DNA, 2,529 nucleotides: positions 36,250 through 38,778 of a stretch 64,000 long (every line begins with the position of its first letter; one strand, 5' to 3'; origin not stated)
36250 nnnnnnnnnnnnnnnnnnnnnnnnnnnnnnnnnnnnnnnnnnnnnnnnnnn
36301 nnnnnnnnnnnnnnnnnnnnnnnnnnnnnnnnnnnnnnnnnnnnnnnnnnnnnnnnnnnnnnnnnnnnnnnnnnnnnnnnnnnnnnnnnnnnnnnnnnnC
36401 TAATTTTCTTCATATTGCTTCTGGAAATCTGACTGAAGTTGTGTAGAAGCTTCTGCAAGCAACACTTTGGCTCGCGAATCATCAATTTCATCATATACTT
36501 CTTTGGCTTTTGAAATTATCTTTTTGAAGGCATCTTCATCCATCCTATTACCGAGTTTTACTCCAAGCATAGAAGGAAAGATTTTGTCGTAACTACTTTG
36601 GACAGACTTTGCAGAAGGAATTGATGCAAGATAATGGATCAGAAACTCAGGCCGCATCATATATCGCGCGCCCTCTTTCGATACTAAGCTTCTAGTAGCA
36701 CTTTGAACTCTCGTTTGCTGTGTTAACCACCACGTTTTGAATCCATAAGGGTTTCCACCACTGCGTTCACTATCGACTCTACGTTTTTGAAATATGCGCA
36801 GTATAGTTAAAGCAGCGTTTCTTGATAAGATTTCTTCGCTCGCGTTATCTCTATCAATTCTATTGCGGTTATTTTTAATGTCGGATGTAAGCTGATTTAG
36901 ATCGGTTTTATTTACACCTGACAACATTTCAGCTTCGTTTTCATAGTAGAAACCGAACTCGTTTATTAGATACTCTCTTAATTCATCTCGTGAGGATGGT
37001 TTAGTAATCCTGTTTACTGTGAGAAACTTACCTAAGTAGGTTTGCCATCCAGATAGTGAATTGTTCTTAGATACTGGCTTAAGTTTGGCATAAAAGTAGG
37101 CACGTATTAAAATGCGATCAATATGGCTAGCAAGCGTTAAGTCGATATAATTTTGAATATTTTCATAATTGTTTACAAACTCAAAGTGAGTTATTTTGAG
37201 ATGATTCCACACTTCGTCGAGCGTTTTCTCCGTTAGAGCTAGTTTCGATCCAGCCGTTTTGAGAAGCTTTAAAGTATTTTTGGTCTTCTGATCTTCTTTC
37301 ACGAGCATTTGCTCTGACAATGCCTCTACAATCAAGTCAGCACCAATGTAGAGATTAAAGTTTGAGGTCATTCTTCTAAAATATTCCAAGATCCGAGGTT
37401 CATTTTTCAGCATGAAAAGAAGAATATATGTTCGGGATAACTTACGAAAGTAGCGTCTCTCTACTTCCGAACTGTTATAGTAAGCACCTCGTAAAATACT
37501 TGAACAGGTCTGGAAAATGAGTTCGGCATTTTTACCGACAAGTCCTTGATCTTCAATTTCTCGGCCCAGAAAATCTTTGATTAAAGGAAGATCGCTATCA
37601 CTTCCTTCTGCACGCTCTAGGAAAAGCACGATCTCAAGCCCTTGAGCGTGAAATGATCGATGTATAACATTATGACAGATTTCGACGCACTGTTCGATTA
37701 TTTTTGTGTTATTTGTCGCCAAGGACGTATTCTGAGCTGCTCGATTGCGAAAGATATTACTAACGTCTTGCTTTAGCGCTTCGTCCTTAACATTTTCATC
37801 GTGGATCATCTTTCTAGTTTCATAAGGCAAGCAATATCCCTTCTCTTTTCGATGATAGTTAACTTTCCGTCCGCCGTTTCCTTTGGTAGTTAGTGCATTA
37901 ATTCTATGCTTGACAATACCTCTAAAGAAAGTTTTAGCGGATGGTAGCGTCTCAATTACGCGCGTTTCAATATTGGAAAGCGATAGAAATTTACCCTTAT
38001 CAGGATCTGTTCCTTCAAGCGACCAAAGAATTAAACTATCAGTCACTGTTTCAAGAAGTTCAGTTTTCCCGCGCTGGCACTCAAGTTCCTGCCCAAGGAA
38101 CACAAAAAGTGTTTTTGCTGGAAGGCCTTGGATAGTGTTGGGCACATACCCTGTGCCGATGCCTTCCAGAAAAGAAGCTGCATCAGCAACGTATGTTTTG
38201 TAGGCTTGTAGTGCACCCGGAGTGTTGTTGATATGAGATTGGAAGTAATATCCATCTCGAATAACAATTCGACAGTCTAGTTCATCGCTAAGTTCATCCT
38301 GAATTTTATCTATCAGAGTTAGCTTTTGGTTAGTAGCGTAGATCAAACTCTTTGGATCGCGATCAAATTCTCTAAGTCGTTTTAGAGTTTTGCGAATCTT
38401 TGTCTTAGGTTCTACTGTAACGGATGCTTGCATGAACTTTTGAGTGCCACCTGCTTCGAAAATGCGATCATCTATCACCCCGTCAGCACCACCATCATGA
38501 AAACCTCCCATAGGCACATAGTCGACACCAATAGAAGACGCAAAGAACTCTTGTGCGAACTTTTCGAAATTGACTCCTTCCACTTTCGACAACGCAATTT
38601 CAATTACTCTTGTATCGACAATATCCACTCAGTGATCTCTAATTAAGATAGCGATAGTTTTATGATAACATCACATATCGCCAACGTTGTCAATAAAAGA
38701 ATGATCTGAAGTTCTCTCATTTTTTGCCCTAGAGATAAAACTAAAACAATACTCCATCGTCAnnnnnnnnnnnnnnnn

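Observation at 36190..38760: Low-GC island with a 742-aa Mrr-like nuclease-domain protein and a 2-TM partner: candidate undescribed defence-type system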

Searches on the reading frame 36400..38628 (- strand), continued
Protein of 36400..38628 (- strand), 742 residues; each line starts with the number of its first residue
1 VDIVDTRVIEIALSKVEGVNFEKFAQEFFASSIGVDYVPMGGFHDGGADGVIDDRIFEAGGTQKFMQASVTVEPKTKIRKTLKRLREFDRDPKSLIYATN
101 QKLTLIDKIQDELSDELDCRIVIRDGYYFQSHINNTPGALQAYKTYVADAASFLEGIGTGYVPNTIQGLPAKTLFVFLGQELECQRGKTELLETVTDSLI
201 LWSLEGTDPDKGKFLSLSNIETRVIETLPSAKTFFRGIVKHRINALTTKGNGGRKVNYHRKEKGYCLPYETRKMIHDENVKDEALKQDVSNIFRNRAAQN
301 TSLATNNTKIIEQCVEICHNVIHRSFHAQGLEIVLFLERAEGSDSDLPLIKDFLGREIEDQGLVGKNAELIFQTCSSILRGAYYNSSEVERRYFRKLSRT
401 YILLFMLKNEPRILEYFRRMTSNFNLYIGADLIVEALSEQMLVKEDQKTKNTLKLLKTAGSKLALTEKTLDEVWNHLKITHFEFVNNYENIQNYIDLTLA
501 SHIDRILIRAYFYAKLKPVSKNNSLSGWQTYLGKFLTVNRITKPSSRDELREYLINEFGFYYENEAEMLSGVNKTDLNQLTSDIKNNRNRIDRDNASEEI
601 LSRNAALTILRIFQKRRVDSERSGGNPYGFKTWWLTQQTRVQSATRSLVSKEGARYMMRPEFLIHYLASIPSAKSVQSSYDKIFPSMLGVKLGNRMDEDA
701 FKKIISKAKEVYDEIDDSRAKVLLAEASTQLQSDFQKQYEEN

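Call 103: search_protein_families(library=padloc, alignment_id=A5, max_evalue=1e-10)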
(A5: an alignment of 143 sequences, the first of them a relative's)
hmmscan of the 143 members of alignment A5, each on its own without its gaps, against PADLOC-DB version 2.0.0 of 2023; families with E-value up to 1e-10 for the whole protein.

A. member 1, L038:5799-6902:- (368 aa): 0 families

B. families by the number of members that match (of 143 scanned): 143 families (the first 25 are shown)
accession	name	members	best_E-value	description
PDLC03040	REase_I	2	8.5e-112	Type I restriction enzyme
PDLC04135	mad3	2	2.5e-52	mads_3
PDLC03048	REase_I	2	7.4e-37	Type I restriction enzyme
PDLC03041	REase_I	2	2.5e-22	Type I restriction enzyme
PDLC02980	AriA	2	2.1e-17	-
PDLC03044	REase_I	2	5e-14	Type I restriction enzyme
PDLC03022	MTase_I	1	1.8e-150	Type I methyltransferase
PDLC04900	PDC-S08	1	3.8e-129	-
PDLC04815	PDC-S02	1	6.1e-125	-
PDLC01995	RtcR_PspF2--CARF_AAA_HTH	1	8.5e-110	-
PDLC03027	MTase_I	1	8.3e-107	Type I methyltransferase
PDLC04790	PDC-S01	1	3.1e-97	-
PDLC03031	MTase_I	1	5.5e-90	Type I methyltransferase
PDLC03032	MTase_I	1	2e-82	Type I methyltransferase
PDLC01136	RT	1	7.3e-77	RT (reverse transcriptase)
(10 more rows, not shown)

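Call 105: search_protein_families(library=pfam, proteins=[L092:14437-14712:+], max_evalue=0.1)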
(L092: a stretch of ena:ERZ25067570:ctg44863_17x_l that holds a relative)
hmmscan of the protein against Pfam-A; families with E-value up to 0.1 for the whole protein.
L092:14437-14712:+ (92 aa): 2 families
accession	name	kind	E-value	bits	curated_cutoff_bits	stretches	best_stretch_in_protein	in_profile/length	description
PF03693.20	ParD_antitoxin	-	2.3e-05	25.2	21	1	6-45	4-43/81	Bacterial antitoxin of ParD toxin-antitoxin type II system and RHH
PF01402.27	RHH_1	-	4.2e-05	23.8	20.5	1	7-45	2-39/39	Ribbon-helix-helix protein, copG family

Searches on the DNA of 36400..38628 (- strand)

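Call 85: search_dna_similar(query=L085:7980-10187:+, collection=ecoli_genomes, mode=near, max_rows=8)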
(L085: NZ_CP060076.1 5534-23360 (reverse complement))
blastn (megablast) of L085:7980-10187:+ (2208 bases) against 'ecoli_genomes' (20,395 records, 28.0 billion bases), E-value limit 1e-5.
Records with a match: 5; places in all: 5; records where one place covers at least 80% of the query: 5.
Genomes with a match: 5 of 5426; with a place that covers at least 80% of the query: 5. Places per genome that has any: lowest 1, median 1, highest 1. On chromosomes: 0 places; on plasmids: 5.
Best place of each record, by identity: >=99% 5.
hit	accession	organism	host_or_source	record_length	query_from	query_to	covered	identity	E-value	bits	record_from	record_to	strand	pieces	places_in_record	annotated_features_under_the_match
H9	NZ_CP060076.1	Escherichia coli strain G3/10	Homo sapiens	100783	1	2208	100%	100.0%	0e+0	4078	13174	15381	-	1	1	hypothetical protein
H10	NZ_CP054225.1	Escherichia coli strain EcPF16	Homo sapiens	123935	1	2208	100%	100.0%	0e+0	4078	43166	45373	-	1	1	hypothetical protein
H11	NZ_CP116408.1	Escherichia coli strain HH107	Post-treated (biosolid) sample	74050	1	2208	100%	100.0%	0e+0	4078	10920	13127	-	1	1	hypothetical protein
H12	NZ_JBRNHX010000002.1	Escherichia coli strain PCP06171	seawater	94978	1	2208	100%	100.0%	0e+0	4078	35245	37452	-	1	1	hypothetical protein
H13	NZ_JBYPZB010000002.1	Escherichia coli strain mussel_type_A_ST536_O21:H9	Raw mussels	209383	1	2208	100%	100.0%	0e+0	4078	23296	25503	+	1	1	hypothetical protein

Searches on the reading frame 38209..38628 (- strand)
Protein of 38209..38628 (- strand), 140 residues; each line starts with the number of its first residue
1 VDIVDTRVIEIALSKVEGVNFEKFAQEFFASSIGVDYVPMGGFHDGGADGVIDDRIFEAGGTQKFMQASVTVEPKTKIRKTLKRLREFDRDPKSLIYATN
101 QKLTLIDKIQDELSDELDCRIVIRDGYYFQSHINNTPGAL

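Call 66: search_solved_structures(query=A3, max_evalue=10, show_alignments=3)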
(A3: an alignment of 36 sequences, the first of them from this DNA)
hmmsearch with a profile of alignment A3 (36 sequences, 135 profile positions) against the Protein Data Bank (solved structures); distinct sequences matched with E-value up to 10: 17.
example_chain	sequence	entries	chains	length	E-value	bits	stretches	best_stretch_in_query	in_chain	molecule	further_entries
7jie_A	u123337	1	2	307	0.37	13.7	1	16-48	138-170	VP1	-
8en4_B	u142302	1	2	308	0.37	13.7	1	16-48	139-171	VP1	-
8vkx_A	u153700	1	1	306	0.37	13.7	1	16-48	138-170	VP1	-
8emy_A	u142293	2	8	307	0.37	13.7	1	16-48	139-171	GII.4 P domain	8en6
4op7_A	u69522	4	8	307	0.37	13.7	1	16-48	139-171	VP1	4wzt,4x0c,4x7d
8g0w_A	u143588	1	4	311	0.38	13.6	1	16-48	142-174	VP1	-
4oos_A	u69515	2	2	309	0.38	13.6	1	16-48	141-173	VP1 | GII.4 Sydney PD in complex with 2'-FL (powder)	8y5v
5j35_A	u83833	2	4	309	0.38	13.6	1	16-48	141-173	VP1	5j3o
9pfj_A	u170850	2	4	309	0.38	13.6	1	16-48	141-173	VP1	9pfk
6ewb_A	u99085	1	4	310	0.38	13.6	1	16-48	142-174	VP1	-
8en1_A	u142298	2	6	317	0.38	13.6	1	16-48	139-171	GII.4 P domain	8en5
7nhn_s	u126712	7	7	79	0.52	13.2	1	87-116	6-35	30S ribosomal protein S18 | Small ribosomal subunit protein bS18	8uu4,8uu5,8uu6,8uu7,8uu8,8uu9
4g23_A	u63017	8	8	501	0.63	12.9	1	56-119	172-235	Pentatricopeptide repeat-containing protein At2g32230, mitochondrial | Proteinaceous RNase P 1, chloroplastic/mitochondrial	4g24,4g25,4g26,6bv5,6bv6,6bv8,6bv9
8rd8_D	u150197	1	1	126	0.69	12.8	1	42-85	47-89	30S ribosomal protein S30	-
6lvr_C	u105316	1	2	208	0.7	12.8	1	56-94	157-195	Proteinaceous RNase P 1, chloroplastic/mitochondrial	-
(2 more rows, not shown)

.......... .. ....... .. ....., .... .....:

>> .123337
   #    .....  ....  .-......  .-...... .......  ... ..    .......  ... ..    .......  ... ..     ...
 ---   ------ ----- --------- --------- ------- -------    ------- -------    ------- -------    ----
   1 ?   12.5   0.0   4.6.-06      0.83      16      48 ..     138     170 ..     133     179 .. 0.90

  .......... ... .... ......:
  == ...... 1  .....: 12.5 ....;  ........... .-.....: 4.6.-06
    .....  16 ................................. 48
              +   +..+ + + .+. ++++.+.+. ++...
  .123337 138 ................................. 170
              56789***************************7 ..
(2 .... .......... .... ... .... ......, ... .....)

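Call 86: predict_structure(alignment_id=A4)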
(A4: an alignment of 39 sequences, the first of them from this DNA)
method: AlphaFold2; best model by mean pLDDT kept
length: 140 residues; sequences in the alignment: 39
mean_pLDDT: 83.2   pTM: 0.80
mean pLDDT of the five models: 83.2, 83.0, 82.5, 80.4, 80.1
residues with pLDDT >= 90: 64; 70-90: 52; 50-70: 16; < 50: 8
segments of 3 or more residues with pLDDT < 50: 56-61
pLDDT, mean of each block of 10 residues (from residue 1): 84 91 87 71 58 55 81 92 87 91 94 95 94 83
secondary structure, 60 per line:
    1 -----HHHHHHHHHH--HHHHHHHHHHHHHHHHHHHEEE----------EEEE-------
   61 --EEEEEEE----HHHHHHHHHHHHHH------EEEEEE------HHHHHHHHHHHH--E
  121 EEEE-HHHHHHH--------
elements in order: H6-15 H18-36 E37-39 E50-53 E63-69 H74-87 E94-99 H106-117 E120-124 H126-132
